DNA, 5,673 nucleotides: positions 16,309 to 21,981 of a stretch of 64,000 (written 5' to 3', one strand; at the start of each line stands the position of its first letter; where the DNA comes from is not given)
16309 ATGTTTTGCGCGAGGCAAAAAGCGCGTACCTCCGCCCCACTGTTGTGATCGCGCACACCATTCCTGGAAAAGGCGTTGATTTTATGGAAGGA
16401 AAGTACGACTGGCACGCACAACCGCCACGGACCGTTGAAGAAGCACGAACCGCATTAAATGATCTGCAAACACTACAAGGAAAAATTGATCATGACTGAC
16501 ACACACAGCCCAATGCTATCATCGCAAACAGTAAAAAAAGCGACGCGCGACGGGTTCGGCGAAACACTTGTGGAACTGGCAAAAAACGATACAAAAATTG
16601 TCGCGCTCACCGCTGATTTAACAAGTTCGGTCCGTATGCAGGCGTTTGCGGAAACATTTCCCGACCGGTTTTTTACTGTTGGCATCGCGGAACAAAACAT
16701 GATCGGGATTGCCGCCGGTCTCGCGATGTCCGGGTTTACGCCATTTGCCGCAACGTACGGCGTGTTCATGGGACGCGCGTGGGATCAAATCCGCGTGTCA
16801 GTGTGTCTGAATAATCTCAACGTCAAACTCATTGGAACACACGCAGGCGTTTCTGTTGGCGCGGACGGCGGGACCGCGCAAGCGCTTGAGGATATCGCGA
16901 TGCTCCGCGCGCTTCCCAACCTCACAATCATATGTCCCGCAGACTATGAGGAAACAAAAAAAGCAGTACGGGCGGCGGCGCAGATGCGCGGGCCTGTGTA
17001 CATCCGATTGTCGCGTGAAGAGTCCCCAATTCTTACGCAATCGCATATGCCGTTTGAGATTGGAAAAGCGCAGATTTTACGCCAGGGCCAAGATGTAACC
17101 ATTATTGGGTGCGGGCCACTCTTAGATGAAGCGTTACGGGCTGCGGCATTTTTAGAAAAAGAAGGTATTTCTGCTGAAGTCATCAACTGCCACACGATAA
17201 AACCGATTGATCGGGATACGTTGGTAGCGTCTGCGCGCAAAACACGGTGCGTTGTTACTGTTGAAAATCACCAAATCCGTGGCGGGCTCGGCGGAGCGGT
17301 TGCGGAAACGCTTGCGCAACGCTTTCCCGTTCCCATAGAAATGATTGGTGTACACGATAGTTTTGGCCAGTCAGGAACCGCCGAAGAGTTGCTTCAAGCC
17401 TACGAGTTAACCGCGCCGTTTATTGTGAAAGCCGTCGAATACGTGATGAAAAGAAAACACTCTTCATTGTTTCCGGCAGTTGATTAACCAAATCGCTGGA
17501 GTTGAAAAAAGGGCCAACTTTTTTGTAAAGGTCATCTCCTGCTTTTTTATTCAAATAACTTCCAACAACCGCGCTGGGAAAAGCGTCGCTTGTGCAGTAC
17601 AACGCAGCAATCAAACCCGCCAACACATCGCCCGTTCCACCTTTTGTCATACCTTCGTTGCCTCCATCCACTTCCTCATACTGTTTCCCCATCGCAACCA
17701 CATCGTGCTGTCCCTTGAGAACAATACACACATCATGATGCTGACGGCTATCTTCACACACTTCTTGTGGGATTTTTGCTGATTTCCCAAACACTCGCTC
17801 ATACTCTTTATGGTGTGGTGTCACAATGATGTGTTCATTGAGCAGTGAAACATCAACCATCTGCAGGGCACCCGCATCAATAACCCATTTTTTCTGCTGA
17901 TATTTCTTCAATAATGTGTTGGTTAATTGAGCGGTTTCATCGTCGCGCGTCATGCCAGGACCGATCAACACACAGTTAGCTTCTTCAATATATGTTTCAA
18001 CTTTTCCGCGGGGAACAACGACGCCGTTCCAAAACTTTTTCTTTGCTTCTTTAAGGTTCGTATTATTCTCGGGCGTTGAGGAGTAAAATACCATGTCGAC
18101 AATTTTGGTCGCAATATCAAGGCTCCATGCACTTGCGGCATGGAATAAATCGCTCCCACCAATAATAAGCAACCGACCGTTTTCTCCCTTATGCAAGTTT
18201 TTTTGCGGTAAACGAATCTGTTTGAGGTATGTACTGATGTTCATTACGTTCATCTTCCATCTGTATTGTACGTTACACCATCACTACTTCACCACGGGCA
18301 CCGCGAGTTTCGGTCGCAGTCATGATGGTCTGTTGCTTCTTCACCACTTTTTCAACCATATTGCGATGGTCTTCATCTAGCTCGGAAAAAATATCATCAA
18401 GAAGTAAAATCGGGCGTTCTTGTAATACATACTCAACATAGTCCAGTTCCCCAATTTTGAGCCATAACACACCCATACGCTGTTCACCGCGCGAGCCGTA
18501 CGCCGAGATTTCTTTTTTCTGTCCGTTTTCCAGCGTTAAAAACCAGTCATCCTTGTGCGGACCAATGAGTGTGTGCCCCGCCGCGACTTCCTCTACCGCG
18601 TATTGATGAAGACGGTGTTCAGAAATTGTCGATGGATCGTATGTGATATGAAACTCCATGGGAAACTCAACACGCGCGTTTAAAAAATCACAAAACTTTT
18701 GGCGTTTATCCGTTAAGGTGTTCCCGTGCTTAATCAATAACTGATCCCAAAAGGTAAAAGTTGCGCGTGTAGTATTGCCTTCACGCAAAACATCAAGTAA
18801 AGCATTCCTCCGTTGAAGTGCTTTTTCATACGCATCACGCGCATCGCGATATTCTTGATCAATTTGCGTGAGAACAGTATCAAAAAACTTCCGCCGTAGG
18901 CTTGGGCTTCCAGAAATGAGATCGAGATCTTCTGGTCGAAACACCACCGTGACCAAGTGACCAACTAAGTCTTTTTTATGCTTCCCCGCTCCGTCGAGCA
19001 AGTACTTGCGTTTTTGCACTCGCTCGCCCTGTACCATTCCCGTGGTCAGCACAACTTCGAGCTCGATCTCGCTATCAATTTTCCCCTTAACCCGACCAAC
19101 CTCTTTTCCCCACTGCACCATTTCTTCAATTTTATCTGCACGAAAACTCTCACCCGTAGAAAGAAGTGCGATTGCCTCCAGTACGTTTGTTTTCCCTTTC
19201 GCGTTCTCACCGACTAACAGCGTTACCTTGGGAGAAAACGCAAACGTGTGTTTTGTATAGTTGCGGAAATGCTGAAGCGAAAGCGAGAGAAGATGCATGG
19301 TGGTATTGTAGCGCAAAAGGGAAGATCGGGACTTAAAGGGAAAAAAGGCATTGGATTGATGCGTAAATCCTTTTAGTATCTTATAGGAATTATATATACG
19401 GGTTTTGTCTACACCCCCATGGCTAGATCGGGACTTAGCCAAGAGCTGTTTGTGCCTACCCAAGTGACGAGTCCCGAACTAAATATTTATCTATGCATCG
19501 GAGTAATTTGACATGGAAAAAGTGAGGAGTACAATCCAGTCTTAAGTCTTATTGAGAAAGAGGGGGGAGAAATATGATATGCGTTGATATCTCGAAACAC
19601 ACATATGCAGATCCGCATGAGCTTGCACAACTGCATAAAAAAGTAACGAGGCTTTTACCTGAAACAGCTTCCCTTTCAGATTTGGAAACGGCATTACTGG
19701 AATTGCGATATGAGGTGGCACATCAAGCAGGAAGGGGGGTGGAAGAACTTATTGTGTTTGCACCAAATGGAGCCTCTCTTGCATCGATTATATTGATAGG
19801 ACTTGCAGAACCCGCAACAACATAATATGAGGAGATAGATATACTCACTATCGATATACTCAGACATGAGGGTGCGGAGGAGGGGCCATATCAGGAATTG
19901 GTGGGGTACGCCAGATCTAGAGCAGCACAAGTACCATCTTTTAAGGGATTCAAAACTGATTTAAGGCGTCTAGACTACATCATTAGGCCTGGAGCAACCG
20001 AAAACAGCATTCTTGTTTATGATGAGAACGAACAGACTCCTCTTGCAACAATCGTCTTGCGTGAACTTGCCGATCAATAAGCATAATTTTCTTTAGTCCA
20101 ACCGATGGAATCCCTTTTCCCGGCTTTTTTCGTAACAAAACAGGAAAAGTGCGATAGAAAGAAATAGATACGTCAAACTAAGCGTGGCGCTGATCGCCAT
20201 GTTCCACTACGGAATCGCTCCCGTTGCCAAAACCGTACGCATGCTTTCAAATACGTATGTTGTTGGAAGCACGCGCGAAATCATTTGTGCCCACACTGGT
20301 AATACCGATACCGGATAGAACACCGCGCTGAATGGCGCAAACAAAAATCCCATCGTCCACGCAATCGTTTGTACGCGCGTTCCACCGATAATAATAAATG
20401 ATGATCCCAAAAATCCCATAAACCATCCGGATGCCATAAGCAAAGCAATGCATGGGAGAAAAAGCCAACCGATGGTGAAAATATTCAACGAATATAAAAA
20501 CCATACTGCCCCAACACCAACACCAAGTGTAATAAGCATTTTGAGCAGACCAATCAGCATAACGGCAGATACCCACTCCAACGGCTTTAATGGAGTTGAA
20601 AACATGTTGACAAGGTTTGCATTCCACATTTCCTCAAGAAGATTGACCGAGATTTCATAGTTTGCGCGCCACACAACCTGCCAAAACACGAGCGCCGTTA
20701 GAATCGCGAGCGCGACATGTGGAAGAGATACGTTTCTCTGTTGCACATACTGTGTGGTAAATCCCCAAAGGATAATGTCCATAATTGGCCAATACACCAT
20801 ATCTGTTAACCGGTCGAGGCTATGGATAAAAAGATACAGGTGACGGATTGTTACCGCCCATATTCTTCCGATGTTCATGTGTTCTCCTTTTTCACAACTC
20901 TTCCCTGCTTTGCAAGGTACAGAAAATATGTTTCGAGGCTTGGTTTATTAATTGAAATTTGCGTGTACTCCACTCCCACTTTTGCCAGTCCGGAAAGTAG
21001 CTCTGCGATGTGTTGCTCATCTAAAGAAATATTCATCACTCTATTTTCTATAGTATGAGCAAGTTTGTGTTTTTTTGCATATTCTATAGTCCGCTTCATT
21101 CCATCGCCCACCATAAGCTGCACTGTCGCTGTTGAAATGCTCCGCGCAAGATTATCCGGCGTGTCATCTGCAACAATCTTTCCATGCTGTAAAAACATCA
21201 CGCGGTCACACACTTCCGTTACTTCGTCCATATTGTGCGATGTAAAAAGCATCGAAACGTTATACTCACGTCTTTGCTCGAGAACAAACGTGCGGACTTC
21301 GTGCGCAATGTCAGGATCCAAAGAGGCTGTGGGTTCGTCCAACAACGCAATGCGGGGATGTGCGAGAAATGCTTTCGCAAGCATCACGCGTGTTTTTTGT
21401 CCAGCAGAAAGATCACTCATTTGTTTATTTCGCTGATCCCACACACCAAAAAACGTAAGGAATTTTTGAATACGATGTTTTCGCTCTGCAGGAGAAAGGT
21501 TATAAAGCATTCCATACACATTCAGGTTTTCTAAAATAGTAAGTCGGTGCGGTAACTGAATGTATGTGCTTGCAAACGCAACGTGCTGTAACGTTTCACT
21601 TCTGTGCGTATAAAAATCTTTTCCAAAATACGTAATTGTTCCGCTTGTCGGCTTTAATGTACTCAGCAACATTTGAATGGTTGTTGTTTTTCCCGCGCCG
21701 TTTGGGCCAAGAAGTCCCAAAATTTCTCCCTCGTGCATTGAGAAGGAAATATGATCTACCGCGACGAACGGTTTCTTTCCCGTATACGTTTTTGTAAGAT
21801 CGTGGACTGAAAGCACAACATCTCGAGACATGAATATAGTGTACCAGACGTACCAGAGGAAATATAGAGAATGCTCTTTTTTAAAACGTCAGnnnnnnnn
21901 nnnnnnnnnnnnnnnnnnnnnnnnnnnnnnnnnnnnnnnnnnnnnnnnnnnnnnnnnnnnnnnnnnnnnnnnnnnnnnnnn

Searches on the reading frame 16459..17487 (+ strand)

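Call 55: search_protein_families(library=pfam, proteins=[window:16459-17487:+], max_evalue=0.00001)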
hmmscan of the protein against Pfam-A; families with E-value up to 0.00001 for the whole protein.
window:16459-17487:+ (342 aa): 3 families
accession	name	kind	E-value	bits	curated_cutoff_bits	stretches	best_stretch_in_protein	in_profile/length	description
PF02779.29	Transket_pyr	-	1.1e-50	172.1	27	1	27-188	3-171/174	Transketolase, pyrimidine binding domain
PF02780.25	Transketolase_C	-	1.8e-34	118.8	25.9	1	202-320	1-122/124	Transketolase, C-terminal domain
PF22613.1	Transketolase_C_1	-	9.3e-07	29.5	27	1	209-318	10-113/113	Transketolase-like TK C-terminal domain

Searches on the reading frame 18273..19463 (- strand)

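Call 55: search_protein_families(library=pfam, proteins=[window:18273-19463:-], max_evalue=0.00001)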
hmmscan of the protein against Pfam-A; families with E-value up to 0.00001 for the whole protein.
window:18273-19463:- (396 aa): 3 families
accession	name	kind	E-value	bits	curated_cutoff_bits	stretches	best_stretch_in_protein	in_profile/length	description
PF02463.25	SMC_N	-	4.9e-19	69.1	40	1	58-379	2-188/220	RecF/RecN/SMC N terminal domain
PF13476.12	AAA_23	-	1e-11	46.3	27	1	60-165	1-106/201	AAA domain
PF13175.12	AAA_15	-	1.1e-08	35.5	32.1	1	56-113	1-55/374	AAA ATPase domain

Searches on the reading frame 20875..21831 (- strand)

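Call 55: search_protein_families(library=pfam, proteins=[window:20875-21831:-], max_evalue=0.00001)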
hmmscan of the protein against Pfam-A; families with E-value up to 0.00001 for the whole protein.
window:20875-21831:- (318 aa): 2 families
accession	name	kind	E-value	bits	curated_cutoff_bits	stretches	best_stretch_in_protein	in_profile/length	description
PF00005.33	ABC_tran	-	1.8e-32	113.2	25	1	26-169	2-137/137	ABC transporter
PF13304.12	AAA_21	-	1.1e-08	35.9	27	0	87-201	182-300/304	AAA domain, putative AbiEii toxin, Type IV TA system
